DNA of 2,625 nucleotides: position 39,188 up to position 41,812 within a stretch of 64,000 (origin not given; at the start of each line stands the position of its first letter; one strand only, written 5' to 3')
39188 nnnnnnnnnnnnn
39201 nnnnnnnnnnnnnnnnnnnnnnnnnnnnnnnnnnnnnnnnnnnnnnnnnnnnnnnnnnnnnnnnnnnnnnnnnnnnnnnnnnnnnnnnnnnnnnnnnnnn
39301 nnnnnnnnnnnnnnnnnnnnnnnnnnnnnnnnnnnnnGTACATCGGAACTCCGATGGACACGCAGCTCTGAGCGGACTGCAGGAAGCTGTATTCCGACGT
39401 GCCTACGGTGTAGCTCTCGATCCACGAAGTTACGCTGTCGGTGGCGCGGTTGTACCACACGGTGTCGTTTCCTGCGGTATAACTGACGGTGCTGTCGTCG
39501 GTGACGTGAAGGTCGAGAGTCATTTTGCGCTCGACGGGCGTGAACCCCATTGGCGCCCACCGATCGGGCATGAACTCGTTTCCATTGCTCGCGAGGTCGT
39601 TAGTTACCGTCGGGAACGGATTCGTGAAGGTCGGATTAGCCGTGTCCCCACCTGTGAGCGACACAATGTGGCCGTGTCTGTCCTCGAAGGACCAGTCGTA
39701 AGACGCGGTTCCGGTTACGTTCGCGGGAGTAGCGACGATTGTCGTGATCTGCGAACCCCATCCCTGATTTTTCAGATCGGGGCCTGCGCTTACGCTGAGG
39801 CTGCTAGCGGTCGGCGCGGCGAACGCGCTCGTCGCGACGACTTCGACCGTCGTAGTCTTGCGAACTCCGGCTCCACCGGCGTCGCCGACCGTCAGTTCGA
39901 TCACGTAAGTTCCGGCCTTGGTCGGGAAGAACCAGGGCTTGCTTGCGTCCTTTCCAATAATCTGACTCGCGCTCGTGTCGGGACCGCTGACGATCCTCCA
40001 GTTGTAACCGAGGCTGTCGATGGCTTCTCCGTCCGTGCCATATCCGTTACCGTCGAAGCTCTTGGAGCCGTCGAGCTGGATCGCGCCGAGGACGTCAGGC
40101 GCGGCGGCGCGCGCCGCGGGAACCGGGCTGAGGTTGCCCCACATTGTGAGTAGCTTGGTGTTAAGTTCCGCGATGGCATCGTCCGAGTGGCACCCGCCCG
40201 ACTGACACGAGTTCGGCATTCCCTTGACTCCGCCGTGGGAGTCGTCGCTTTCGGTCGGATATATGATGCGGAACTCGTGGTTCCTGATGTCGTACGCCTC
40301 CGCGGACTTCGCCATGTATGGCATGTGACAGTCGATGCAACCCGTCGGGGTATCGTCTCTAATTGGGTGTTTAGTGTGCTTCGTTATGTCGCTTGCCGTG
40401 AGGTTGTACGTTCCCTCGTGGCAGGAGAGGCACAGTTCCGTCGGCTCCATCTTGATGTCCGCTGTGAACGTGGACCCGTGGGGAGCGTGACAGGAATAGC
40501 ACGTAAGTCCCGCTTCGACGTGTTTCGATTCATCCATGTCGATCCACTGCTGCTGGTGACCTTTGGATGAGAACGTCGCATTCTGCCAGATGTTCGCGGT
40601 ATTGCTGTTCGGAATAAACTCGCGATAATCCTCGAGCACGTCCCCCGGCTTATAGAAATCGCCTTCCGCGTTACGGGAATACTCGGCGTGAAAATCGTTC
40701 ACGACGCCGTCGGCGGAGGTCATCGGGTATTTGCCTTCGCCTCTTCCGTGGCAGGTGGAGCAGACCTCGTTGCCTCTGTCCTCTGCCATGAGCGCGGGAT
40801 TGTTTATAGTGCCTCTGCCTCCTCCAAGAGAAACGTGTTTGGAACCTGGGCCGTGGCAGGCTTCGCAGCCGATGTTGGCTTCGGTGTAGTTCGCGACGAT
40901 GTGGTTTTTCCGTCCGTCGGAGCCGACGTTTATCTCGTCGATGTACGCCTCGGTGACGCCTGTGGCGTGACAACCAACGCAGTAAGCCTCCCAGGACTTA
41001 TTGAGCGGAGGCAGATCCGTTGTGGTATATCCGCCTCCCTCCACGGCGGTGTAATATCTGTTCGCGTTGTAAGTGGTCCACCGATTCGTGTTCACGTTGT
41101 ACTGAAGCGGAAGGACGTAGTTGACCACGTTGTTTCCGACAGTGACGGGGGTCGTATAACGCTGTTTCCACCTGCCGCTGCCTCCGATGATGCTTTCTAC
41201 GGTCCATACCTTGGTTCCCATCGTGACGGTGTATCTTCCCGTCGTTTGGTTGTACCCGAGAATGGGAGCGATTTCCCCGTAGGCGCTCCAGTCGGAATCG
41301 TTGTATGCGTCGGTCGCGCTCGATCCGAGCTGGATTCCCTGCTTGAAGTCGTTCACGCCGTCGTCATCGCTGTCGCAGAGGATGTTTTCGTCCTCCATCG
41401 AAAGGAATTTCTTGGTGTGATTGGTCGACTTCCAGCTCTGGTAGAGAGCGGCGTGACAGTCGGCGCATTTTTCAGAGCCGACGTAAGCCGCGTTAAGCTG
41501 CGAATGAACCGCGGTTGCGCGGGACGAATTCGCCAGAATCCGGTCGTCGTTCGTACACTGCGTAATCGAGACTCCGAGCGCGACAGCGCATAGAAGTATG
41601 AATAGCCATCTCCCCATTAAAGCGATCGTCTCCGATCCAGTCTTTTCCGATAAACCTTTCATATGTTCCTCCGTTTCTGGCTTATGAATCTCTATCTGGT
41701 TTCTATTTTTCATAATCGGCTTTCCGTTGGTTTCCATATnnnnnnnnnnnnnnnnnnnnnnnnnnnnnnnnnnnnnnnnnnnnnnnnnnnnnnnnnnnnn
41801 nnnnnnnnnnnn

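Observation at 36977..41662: Cytochrome of about 1560 aa with about 17 heme motifs and a 600-aa heme-poor central beta-domain region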

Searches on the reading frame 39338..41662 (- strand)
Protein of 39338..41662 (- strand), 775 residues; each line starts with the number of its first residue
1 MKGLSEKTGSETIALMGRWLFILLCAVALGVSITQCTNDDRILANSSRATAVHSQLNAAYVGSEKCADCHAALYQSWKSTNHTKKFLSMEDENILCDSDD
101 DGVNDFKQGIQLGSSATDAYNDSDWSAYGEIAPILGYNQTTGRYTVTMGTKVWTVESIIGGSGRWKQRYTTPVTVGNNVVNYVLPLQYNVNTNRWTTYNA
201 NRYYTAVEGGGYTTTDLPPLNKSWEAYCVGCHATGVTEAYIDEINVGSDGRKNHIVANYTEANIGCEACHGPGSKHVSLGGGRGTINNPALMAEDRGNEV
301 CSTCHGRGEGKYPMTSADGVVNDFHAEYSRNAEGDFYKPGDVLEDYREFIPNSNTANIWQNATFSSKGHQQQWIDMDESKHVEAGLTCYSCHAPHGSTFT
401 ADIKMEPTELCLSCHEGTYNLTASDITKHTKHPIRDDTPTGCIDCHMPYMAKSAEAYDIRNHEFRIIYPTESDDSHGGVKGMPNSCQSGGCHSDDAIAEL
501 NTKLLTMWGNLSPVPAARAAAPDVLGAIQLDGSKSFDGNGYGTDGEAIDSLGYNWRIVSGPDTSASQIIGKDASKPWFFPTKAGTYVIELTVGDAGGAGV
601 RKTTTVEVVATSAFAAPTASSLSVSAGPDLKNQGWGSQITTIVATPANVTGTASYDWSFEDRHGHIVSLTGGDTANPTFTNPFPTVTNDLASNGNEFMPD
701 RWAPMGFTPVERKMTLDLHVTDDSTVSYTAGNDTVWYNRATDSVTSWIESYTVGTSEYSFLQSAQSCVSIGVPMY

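Call 33: predict_structure(alignment_id=A2)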
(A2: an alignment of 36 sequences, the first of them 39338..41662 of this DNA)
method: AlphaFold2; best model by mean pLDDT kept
length: 775 residues; sequences in the alignment: 36
mean_pLDDT: 65.9   pTM: 0.61
mean pLDDT of the five models: 65.9, 63.3, 63.2, 59.2, 55.6
residues with pLDDT >= 90: 176; 70-90: 215; 50-70: 139; < 50: 245
segments of 3 or more residues with pLDDT < 50: 1-13, 33-56, 242-248, 250-256, 309-328, 433-438, 537-549, 620-720, 737-775
pLDDT, mean of each block of 10 residues (from residue 1): 36 52 62 45 39 54 94 92 89 94 96 75 82 97 97 95 85 85 94 90 92 89 81 73 48 56 90 92 89 86 71 39 39 72 70 54 60 81 88 90 89 79 69 50 79 78 73 56 61 78 67 64 77 57 43 87 92 90 91 61 78 54 37 33 31 27 28 36 32 35 38 37 51 49 29 27 23 25
secondary structure, 60 per line:
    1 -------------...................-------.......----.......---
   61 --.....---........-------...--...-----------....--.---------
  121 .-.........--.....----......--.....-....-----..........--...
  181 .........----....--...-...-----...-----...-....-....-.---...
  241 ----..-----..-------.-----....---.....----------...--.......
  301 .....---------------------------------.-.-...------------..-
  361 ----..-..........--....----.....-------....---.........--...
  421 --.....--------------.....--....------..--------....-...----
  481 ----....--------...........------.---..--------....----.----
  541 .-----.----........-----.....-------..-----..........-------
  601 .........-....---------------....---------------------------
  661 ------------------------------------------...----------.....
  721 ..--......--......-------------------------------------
elements in order (helices of 4 or more, strands of 3 or more residues): H14-32 H40-46 H51-57 H63-67 H71-78 E86-88 H105-108 H123-131 E134-138 E143-148 E151-155 E157-160 E166-175 E178-189 E194-197 E204-206 E212-214 H224-227 H229-232 H267-270 H274-278 H294-305 H369-377 H380-383 H388-391 H407-415 H423-427 H442-446 E449-452 H469-472 H485-488 H497-507 E528-531 E552-559 E584-593 E601-609 H611-614 H630-633 E716-722 E725-730 E733-738

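Call 39: fold_search(model_id=the predicted structure, library=pdb)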
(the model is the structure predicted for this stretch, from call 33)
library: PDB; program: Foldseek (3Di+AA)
matches with E <= 10: 957; with E <= 0.001: 4
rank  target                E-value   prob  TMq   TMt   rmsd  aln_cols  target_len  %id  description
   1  4rkn_C                2.3e-05  1.00  0.25  0.28  11.3       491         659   15  Wolinella succinogenes octaheme sulfite reductase MccA, form II (released 2015-02-04)
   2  4rkm_B                9.8e-05  1.00  0.24  0.28  13.7       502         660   14  Wolinella succinogenes octaheme sulfite reductase MccA, form I (released 2015-02-04)
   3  4rkm_A                1.4e-04  1.00  0.25  0.29  12.6       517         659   16  Wolinella succinogenes octaheme sulfite reductase MccA, form I (released 2015-02-04)
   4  2yrl_MODEL_1_A        7.6e-04  1.00  0.09  0.60   4.1       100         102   27  Solution structure of the PKD domain from KIAA 1837 protein (released 2007-10-02)
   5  6jcq_R                3.6e-03  1.00  0.09  0.65   3.9        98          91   23  AAV1 in complex with AAVR (released 2019-10-23)
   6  6ihb_R                4.2e-03  1.00  0.10  0.67   3.7       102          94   24  Adeno-Associated Virus 2 in complex with AAVR (released 2019-03-20)
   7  6nz0_Z                5.3e-03  1.00  0.10  0.67   3.7       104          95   24  Cryo-EM structure of AAV-2 in complex with AAVR PKD domains 1 and 2 (released 2019-06-12)
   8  6aem_A                7.3e-03  1.00  0.09  0.73   3.2       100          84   25  Crystal structure of the PKD1 domain of Vibrio anguillarum Epp (released 2018-12-12)
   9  7wqp_R                7.3e-03  1.00  0.09  0.62   4.0       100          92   22  Adeno-associated virus serotype PHP.eB in complex with AAVR (released 2022-06-15)
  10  7kv7_AAA              1.4e-02  1.00  0.09  0.25   3.2        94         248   16  Surface glycan-binding protein B from Bacteroides fluxus in complex with laminaritriose (released 2021-02-17)
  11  4u6t_A                2.1e-02  1.00  0.09  0.68   4.1       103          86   19  Crystal structure of the Clostridium histolyticum colH collagenase polycystic kidney disease-like domain 2a at 1.76 An (released 2015-03-11)
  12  7kwb_A                2.2e-02  1.00  0.08  0.14   4.1        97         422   16  Surface glycan-binding protein B from Bacteroides thetaiotaomicron (released 2021-02-17)
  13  7kpn_Z                2.5e-02  0.99  0.06  0.46   3.6        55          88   16  Adeno-associated virus serotype 5 in complex with the cellular receptor AAVR at 2.5 Angstroms resolution, AAV5 AAVR (released 2020-12-16)
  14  6arq_D                4.1e-02  0.99  0.09  0.22   4.3       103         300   17  Crystal structure of CD96 (D1) bound to CD155/necl-5 (D1-3) (released 2018-11-21)
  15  7kv7_BBB              4.8e-02  1.00  0.09  0.25   3.4        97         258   18  Surface glycan-binding protein B from Bacteroides fluxus in complex with laminaritriose (released 2021-02-17)
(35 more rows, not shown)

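Call 66: find_related_loci(query=A2, collection=genome_contigs, flank=8000)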
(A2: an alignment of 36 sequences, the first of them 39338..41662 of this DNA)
Query A2 (775 aa) in genome_contigs; peptide patterns used: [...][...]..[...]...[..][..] (x = any residue, [..] = any of these).
600 stretches matched a pattern (row limit reached: there are more); 472 encode a relative of the query (tblastn E <= 1e-3); the best 80 are kept; 80 distinct loci.
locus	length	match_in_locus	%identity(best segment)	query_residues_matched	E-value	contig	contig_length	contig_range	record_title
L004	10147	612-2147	31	54-549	9e-53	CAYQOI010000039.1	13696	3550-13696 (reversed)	MAG TPA_asm: uncultured Cytophagia bacterium isolate SRP162660_co2_222 genome assembly, contig: NODE_1979_length_13696_c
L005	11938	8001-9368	30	57-494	2e-50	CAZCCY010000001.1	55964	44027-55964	MAG TPA_asm: uncultured Methanosarcinales archaeon isolate SRP216583_co2_137 genome assembly, contig: NODE_250_length_55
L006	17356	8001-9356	33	54-496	5e-50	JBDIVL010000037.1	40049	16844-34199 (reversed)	MAG: Candidatus Brocadiaceae bacterium isolate Bin_5 NODE_444_length_40049_cov_8.468814, whole genome shotgun sequence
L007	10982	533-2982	31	15-514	4e-47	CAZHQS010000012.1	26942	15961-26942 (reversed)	MAG TPA_asm: Candidatus Hydrothermarchaeota archaeon isolate SRP216583_co1_155 genome assembly, contig: NODE_1246_length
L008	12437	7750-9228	30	41-493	1e-46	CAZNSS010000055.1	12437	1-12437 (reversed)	MAG TPA_asm: uncultured Holophagales bacterium isolate binchicken_co197_117 genome assembly, contig: NODE_9009_length_12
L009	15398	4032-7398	31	20-495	3e-46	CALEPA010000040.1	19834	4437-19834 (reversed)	MAG TPA_asm: uncultured Candidatus Marinimicrobia bacterium isolate DRR093005_bin.25_CONCOCT_v1.1_MAG genome assembly, c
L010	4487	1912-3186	29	11-504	4e-45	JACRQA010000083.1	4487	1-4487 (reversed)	MAG: Nitrospirae bacterium isolate NC_groundwater_2001_Pr3_S-0.65um_47_4 SR2-18-Sp65_coassembly_scaffold_165771, whole g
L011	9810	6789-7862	29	54-512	1e-44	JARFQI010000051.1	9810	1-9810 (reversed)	MAG: Arenicellales bacterium isolate MAG_Ve_Sed_20 k141_3447398, whole genome shotgun sequence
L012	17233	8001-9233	29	22-494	5e-44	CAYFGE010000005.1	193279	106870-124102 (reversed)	MAG TPA_asm: uncultured Planctomycetales bacterium isolate ERP019367_co1_101 genome assembly, contig: NODE_95_length_193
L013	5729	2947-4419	28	59-495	9e-43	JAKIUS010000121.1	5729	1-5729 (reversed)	MAG: Geopsychrobacter sp. isolate D100SM.bin.23 NODE_4907_length_5729_cov_3.000000, whole genome shotgun sequence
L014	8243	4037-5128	28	59-503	1e-40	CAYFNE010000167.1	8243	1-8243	MAG TPA_asm: uncultured Magnetococcales bacterium isolate ERP019367_co2_107 genome assembly, contig: NODE_5231_length_82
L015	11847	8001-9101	30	60-507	2e-39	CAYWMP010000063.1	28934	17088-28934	MAG TPA_asm: uncultured Desulfobacteraceae bacterium isolate SRP167671_co1_137 genome assembly, contig: NODE_1816_length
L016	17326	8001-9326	27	11-541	1e-38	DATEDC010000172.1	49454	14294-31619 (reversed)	MAG TPA_asm: Anaerolineales bacterium isolate SMAG_U8288 k141_2050113, whole genome shotgun sequence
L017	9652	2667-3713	29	60-492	2e-37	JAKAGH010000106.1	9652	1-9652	MAG: Deltaproteobacteria bacterium isolate WY2.bin14 NODE_11752_length_9652_cov_1.462152, whole genome shotgun sequence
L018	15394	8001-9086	28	60-500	9e-37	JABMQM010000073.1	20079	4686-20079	MAG: Desulfobacteraceae bacterium isolate bin.469 k141_743512, whole genome shotgun sequence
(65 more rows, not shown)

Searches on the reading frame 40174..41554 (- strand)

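Call 37: search_solved_structures(query=window:40174-41554:-, max_evalue=1)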
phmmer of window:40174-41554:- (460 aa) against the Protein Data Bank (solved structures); distinct sequences matched with E-value up to 1: 19.
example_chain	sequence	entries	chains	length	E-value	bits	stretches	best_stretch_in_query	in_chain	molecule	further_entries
6i5b_A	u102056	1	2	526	2.6e-13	52.7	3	187-315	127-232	Uncharacterized protein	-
6qvm_A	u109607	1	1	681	9.1e-11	44.3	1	186-405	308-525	Multiheme cytochrome cf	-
6r2q_A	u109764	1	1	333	2.6e-09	39.6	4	225-270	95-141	Cystathionine beta-synthase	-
5ze8_A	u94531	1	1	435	0.00034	22.7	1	24-50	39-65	cytochrome c552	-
1bvb_A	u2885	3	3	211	0.00076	21.5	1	22-54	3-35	CYTOCHROME C-554 | CYTOCHROME C554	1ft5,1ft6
3sxq_A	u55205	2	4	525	0.0013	20.7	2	341-414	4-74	Eight-heme nitrite reductase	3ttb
2zo5_A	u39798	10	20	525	0.0038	19.2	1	303-418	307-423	Eight-heme nitrite reductase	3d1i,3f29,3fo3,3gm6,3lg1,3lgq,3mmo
2ot4_A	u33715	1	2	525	0.0038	19.2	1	303-418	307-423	Eight-heme nitrite reductase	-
4q0t_A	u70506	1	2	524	0.0041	19.1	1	303-418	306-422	Eight-heme nitrite reductase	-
3owm_A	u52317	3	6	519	0.005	18.8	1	303-418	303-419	Eight-heme nitrite reductase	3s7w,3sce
3uu9_A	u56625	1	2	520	0.0051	18.8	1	303-418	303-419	Eight-heme nitrite reductase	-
4q4u_A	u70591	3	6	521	0.0051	18.8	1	303-418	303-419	Eight-heme nitrite reductase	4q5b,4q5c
3rkh_A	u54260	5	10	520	0.0051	18.8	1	303-418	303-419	Eight-heme nitrite reductase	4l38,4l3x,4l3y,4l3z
4rkm_A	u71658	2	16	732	0.014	17.4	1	22-248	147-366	MccA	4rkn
3j9w_B3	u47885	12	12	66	0.14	14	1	256-293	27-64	50S ribosomal protein bL31 | 50S ribosomal protein L31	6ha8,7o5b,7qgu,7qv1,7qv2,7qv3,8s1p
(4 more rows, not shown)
